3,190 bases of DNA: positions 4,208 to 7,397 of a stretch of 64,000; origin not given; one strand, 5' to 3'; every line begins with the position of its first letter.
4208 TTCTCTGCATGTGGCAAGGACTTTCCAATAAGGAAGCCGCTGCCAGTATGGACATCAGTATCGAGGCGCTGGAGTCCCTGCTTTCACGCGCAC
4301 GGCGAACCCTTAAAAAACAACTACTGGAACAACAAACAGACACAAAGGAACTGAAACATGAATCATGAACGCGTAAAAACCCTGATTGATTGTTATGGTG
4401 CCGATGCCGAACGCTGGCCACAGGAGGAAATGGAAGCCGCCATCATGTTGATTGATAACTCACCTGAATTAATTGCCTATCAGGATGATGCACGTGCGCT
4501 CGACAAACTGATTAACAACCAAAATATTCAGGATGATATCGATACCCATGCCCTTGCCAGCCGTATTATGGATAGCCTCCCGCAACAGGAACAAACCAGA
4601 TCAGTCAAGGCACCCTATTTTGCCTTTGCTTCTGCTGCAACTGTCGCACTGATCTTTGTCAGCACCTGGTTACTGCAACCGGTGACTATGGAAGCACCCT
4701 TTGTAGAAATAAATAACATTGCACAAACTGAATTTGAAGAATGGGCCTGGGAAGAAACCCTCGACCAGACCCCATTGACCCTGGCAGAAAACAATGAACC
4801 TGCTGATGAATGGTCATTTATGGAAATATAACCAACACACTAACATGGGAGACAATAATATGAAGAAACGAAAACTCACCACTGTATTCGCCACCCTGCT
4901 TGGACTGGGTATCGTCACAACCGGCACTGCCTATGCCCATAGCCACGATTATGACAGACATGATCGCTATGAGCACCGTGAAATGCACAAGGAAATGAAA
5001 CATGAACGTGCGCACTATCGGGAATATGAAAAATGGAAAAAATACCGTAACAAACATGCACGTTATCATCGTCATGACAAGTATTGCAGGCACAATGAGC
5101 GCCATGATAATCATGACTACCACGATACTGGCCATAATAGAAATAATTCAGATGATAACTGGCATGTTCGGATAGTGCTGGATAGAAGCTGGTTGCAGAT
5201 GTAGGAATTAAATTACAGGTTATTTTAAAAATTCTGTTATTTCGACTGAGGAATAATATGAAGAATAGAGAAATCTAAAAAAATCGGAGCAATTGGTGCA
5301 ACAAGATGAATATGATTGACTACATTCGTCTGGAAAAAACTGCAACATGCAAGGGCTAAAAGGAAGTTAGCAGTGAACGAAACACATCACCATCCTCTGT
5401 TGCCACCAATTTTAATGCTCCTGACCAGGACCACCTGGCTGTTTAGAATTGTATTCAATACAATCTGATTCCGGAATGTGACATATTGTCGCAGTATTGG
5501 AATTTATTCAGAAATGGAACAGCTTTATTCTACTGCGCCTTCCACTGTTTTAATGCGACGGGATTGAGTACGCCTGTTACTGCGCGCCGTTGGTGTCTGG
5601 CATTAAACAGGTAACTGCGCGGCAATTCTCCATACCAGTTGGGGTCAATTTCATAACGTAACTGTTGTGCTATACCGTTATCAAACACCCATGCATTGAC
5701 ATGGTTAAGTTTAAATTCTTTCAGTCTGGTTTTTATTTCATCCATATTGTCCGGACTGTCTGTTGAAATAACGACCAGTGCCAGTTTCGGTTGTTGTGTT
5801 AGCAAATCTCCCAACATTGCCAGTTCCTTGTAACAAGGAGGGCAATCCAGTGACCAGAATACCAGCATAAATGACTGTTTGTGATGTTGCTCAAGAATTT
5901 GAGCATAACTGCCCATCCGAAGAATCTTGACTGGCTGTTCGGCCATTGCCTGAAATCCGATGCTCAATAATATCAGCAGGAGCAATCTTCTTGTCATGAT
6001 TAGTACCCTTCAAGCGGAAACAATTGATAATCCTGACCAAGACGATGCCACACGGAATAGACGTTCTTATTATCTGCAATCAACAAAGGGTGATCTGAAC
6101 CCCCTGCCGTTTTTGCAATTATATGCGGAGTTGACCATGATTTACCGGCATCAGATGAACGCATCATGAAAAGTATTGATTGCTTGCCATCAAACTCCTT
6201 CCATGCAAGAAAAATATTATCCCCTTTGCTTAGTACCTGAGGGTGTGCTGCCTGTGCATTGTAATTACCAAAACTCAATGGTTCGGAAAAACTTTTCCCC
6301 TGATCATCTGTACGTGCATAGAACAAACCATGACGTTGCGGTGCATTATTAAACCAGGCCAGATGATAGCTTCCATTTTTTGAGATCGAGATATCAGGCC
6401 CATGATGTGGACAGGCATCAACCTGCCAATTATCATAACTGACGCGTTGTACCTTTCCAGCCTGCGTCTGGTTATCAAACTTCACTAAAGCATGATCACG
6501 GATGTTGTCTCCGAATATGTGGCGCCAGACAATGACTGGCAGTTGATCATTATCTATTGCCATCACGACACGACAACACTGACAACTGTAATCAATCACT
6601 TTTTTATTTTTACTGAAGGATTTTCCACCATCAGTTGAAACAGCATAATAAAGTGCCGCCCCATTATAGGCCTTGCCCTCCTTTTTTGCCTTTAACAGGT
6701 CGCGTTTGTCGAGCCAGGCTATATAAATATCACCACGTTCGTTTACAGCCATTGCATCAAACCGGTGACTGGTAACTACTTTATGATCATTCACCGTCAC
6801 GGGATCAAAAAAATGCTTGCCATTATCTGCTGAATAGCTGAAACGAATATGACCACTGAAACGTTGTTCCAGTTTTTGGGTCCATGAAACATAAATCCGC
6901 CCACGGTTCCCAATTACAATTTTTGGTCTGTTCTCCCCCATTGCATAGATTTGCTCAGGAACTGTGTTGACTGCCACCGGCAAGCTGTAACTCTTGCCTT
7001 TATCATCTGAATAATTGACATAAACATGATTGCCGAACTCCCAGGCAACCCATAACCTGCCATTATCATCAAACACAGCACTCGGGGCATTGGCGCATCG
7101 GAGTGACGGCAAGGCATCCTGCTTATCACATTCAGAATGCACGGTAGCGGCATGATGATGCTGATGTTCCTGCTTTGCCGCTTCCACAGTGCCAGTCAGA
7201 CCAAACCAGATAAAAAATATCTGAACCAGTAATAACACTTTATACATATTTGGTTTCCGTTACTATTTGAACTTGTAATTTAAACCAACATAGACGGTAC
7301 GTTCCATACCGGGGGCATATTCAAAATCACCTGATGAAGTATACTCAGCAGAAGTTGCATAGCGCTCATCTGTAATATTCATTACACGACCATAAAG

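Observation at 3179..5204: Four-gene operon: six-EF-hand secreted protein, ECF sigma, anti-sigma, secreted His-rich protein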

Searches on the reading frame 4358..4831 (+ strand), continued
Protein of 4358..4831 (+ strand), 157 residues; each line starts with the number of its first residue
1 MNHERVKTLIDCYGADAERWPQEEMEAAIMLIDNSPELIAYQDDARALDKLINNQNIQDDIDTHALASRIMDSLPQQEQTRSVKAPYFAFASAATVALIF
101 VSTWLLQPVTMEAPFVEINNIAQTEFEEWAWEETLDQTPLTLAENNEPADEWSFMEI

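Call 65: find_homologous_proteins(query=A7, max_evalue=0.00001)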
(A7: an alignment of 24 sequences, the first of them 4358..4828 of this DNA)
Query A7 (24 sequences) (157 aa, profile of the alignment): 69 proteins with E <= 0.00001 among 8000 candidates.
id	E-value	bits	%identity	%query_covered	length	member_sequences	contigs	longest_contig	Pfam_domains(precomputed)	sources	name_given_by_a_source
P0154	1.2e-37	148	51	34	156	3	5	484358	-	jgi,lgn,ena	-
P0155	1.4e-32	131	31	62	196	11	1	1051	-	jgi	jgi:hypothetical protein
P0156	7.0e-31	126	62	13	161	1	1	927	-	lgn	-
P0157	1.1e-29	122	39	31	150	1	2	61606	-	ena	-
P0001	3.1e-29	120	100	100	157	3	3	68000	-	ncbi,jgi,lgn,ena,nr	ncbi:MAG: hypothetical protein OEW89_00880 [Gammaproteobacteria bacterium]|nr:hypothetical protein [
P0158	7.8e-29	119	32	46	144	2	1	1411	-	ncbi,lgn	-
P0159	5.3e-28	116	38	34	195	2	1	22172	-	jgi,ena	-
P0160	7.1e-27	113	35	34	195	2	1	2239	-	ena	-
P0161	7.9e-27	113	34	43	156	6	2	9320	-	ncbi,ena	-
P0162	1.0e-26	112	44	23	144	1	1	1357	-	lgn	-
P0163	1.1e-26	112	43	31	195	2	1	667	-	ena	-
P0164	1.3e-26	112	46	17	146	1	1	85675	-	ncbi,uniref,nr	ncbi:hypothetical protein ABAC460_15255 [Asticcacaulis sp. AC460]|uniref:hypothetical protein n=1 Ta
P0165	4.0e-26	110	34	43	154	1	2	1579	-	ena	-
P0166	5.3e-26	110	40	34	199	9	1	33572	-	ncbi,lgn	-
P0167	6.2e-26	110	31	57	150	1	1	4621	-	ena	-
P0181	9.5e-24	103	46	31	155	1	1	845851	-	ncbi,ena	-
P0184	1.6e-23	102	36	43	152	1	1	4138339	-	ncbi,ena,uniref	ncbi:hypothetical protein [Asticcacaulis solisilvae]|uniref:hypothetical protein n=1 Tax=Asticcacaul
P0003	3.4e-22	98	51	100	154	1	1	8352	-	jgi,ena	-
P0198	7.2e-22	97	38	43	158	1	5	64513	-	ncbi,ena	-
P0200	9.2e-22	96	40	40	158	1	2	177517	-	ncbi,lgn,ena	-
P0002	2.6e-20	91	62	100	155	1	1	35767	-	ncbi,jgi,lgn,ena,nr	ncbi:MAG: hypothetical protein OEX83_09780 [Gammaproteobacteria bacterium]|nr:hypothetical protein [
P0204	6.1e-20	90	35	32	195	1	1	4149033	-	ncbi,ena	-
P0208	6.1e-19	87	33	43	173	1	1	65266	-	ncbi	-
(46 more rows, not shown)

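Call 66: find_encoding_contigs(protein=P0184, flank=4000, max_places=2)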
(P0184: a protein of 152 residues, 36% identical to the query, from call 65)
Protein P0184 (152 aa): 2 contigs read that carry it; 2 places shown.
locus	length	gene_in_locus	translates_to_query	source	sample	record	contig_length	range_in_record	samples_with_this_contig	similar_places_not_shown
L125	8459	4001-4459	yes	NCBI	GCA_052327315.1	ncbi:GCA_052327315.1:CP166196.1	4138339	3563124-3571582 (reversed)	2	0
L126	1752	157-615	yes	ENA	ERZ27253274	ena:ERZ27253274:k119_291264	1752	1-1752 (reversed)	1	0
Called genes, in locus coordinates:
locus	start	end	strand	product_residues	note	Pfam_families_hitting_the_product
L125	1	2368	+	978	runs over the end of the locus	PF03710:GlnE, PF08335:GlnD_UR_UTase, PF03710:GlnE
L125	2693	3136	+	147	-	PF00036:EF-hand_1 (faint), PF10591:SPARC_Ca_bdg (faint), PF13202:EF-hand_5 (faint), PF13405:EF-hand_6 (faint), PF13833:EF-hand_8 (faint), PF13499:EF-hand_7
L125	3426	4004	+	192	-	PF04542:Sigma70_r2, PF08281:Sigma70_r4_2, PF04545:Sigma70_r4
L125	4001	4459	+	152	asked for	-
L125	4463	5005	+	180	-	PF13801:Metal_resist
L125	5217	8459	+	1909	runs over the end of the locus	PF00672:HAMP, PF18947:HAMP_2, PF00672:HAMP, PF18947:HAMP_2, PF00672:HAMP, PF18947:HAMP_2, PF00672:HAMP, PF18947:HAMP_2, +19 more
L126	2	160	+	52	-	?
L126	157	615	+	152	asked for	-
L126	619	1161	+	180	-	PF13801:Metal_resist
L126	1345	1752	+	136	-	?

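Call 67: find_encoding_contigs(protein=P0204, flank=4000, max_places=2)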
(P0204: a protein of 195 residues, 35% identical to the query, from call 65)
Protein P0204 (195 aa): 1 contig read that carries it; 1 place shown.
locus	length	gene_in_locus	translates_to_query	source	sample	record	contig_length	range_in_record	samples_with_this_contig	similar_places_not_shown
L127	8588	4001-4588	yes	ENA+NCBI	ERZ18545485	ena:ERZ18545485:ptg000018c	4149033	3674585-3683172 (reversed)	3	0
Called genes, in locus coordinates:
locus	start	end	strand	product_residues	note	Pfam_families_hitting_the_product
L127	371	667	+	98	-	-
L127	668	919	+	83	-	-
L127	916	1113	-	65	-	-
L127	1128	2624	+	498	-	PF16510:P22_portal, PF02776:TPP_enzyme_N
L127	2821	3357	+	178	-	PF13499:EF-hand_7 (faint), PF00036:EF-hand_1 (faint), PF13202:EF-hand_5 (faint), PF13405:EF-hand_6 (faint)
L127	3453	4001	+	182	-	PF07638:Sigma70_ECF (weak), PF04542:Sigma70_r2, PF22029:PhyR_sigma2 (weak), PF04545:Sigma70_r4, PF08281:Sigma70_r4_2, PF22233:PhyR_sigma-like (weak)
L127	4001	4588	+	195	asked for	-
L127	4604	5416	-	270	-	PF00378:ECH_1, PF16113:ECH_2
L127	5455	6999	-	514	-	PF00501:AMP-binding, PF13193:AMP-binding_C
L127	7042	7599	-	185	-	PF02525:Flavodoxin_2, PF03358:FMN_red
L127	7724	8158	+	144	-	PF00583:Acetyltransf_1, PF13527:Acetyltransf_9 (weak), PF13673:Acetyltransf_10, PF13508:Acetyltransf_7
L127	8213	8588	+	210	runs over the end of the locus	PF09347:DUF1989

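Call 98: search_dna_similar(query=window:4358-4828:+, collection=plasmids, mode=protein, max_evalue=0.001, max_rows=15)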
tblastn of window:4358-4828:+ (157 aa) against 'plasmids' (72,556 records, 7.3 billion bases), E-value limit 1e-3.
No match.

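Call 99: search_dna_similar(query=L125:4001-4456:+, collection=plasmids, mode=protein, max_evalue=0.001, max_rows=15)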
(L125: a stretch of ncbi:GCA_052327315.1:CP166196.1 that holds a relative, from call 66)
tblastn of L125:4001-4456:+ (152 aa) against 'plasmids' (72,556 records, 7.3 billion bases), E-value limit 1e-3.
No match.

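Call 105: list_cluster_members(proteins=[P0181, P0198, P0200, P0161, P0208, P0166, P0158, P0204, P0154, P0157])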
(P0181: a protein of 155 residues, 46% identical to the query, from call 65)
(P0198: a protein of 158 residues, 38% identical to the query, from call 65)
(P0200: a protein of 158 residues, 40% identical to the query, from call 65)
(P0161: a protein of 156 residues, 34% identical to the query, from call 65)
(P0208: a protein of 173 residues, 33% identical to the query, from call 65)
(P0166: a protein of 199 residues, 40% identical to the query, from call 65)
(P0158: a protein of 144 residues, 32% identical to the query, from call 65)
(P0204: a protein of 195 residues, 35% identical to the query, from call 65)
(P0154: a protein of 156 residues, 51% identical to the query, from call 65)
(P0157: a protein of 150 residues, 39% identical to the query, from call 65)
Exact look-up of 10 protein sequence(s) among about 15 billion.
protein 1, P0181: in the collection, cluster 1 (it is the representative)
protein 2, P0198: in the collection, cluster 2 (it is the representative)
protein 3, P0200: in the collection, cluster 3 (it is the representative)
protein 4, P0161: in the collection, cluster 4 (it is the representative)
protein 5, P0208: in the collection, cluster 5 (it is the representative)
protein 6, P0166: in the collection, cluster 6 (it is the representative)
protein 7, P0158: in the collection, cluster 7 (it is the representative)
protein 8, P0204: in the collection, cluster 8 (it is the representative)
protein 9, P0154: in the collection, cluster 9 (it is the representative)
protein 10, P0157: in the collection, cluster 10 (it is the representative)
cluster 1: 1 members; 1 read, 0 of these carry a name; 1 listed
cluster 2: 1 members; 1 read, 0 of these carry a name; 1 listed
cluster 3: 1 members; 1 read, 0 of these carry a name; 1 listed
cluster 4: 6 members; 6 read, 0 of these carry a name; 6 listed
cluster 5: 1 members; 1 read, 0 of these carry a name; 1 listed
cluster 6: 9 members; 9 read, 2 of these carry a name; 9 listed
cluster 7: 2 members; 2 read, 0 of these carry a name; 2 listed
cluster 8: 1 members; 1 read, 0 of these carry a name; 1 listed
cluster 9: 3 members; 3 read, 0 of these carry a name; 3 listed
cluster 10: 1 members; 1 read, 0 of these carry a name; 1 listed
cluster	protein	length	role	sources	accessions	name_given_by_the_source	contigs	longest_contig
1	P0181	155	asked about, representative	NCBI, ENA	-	-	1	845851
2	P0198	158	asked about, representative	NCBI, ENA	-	-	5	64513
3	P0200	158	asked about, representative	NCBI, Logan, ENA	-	-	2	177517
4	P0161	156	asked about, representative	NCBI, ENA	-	-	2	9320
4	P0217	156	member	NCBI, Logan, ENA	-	-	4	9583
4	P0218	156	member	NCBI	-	-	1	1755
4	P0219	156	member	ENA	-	-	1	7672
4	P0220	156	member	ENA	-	-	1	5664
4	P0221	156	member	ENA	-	-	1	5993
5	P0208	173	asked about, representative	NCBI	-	-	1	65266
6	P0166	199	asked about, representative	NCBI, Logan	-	-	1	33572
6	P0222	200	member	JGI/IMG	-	hypothetical protein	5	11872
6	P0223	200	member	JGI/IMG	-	hypothetical protein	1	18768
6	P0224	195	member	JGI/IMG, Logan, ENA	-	-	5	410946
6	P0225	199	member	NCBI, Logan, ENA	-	-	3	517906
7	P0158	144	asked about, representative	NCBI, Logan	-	-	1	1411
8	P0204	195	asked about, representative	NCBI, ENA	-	-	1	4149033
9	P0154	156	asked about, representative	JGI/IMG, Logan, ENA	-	-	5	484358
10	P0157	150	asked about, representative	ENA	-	-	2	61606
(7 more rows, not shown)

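Call 110: search_protein_families(library=pfam, proteins=[L075:5390-7507:+, L121:4974-6389:+], max_evalue=0.0001)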
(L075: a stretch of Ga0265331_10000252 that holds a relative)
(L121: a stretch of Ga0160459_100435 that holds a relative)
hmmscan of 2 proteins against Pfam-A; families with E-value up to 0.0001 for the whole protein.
L075:5390-7507:+ (705 aa): 2 families
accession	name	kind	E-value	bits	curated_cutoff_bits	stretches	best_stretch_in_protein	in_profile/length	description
PF09286.16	Pro-kuma_activ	-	9.9e-28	97.6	23.5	1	98-226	6-137/143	Pro-kumamolisin, activation domain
PF00082.27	Peptidase_S8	-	8.2e-05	22.5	21.8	1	349-551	75-257/288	Subtilase family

L121:4974-6389:+ (471 aa): 1 family
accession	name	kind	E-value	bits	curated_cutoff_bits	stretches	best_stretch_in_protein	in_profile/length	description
PF08811.16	DUF1800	-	2.7e-122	409.4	26.1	1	13-470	2-419/419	Protein of unknown function (DUF1800)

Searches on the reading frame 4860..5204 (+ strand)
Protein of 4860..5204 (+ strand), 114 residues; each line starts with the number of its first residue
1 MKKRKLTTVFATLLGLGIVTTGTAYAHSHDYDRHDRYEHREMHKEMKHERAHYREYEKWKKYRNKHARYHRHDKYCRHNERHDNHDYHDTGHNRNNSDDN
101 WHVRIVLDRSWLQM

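Call 4: search_protein_families(library=pfam, proteins=[window:4860-5204:+], max_evalue=0.01)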
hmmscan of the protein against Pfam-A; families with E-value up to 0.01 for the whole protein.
window:4860-5204:+ (114 aa): 0 families

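Call 5: search_protein_families(library=ncbifam, proteins=[window:4860-5204:+], max_evalue=0.01)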
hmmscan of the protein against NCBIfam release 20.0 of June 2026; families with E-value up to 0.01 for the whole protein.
window:4860-5204:+ (114 aa): 0 families

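Call 17: find_homologous_proteins(query=window:4860-5201:+, max_evalue=0.01)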
Query window:4860-5201:+ (114 aa): 1 proteins with E <= 0.01 among 4 candidates.
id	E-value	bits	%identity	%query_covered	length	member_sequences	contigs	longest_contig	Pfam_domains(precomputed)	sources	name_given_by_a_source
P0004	6.3e-32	128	59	100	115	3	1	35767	-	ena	-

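Call 82: predict_structure(alignment_id=A10)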
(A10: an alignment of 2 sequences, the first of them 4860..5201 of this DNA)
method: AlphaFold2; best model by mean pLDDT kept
length: 114 residues; sequences in the alignment: 2
mean_pLDDT: 53.8   pTM: 0.22
mean pLDDT of the five models: 53.8, 53.0, 50.8, 50.4, 47.3
residues with pLDDT >= 90: 0; 70-90: 14; 50-70: 49; < 50: 51
segments of 3 or more residues with pLDDT < 50: 22-29, 79-100, 102-109, 111-114
pLDDT, mean of each block of 10 residues (from residue 1): 52 51 45 57 66 73 67 50 42 44 48 47
secondary structure, 60 per line:
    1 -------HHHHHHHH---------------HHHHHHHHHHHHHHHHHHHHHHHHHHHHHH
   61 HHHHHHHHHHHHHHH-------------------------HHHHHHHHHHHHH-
elements in order: H8-15 H31-75 H101-113

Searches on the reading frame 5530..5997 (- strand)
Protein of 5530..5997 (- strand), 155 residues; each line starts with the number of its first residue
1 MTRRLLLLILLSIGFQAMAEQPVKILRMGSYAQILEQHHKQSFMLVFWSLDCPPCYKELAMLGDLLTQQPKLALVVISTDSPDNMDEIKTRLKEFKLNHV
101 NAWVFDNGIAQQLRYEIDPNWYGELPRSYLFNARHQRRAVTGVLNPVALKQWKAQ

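Call 4: search_protein_families(library=pfam, proteins=[window:5530-5997:-], max_evalue=0.01)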
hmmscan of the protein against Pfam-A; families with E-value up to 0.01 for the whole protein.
window:5530-5997:- (155 aa): 2 families
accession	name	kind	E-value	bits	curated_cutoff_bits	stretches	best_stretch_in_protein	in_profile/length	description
PF00578.27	AhpC-TSA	-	3e-06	27.6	26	1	36-97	21-82/124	AhpC/TSA family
PF13905.12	Thioredoxin_8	-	0.0031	18.2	27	1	43-131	4-88/94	Thioredoxin-like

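Call 5: search_protein_families(library=ncbifam, proteins=[window:5530-5997:-], max_evalue=0.01)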
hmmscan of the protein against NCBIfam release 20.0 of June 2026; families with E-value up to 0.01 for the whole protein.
window:5530-5997:- (155 aa): 3 families
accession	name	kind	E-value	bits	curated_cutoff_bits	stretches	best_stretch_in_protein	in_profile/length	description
NF002854.0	PRK03147.1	subfamily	0.00029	20.8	170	1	35-133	57-148/176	thiol-disulfide oxidoreductase ResA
NF041202.1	StoA_CxxC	exception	0.00047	20.1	210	1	33-152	45-160/163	endospore biogenesis thiol-disulfide oxidoreductase StoA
NF047695.1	ThlDiSintDsbAHaem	equivalog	0.0088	15.4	290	0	6-57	4-55/206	thiol:disulfide interchange protein DsbA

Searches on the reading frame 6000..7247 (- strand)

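Call 4: search_protein_families(library=pfam, proteins=[window:6000-7247:-], max_evalue=0.01)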
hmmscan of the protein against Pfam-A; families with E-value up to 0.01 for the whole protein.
window:6000-7247:- (415 aa): 2 families
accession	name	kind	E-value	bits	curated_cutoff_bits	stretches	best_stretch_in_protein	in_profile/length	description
PF13088.12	BNR_2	-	5.1e-10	39.6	31.4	1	192-394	75-272/277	BNR repeat-like domain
PF02012.26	BNR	-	3.3e-06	26.7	27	0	203-213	2-12/12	BNR/Asp-box repeat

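Call 5: search_protein_families(library=ncbifam, proteins=[window:6000-7247:-], max_evalue=0.01)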
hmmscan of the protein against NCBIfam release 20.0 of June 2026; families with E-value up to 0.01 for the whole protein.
window:6000-7247:- (415 aa): 2 families
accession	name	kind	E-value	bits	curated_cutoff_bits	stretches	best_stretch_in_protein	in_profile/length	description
NF053835.1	PDIAV_lipo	equivalog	9.1e-06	25.3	90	0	285-409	44-173/458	PDIAV motif-containing lipoprotein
NF052228.1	T9SS_PorZ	equivalog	0.00058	18.4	260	1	55-177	434-548/757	type IX secretion system anionic LPS delivery protein PorZ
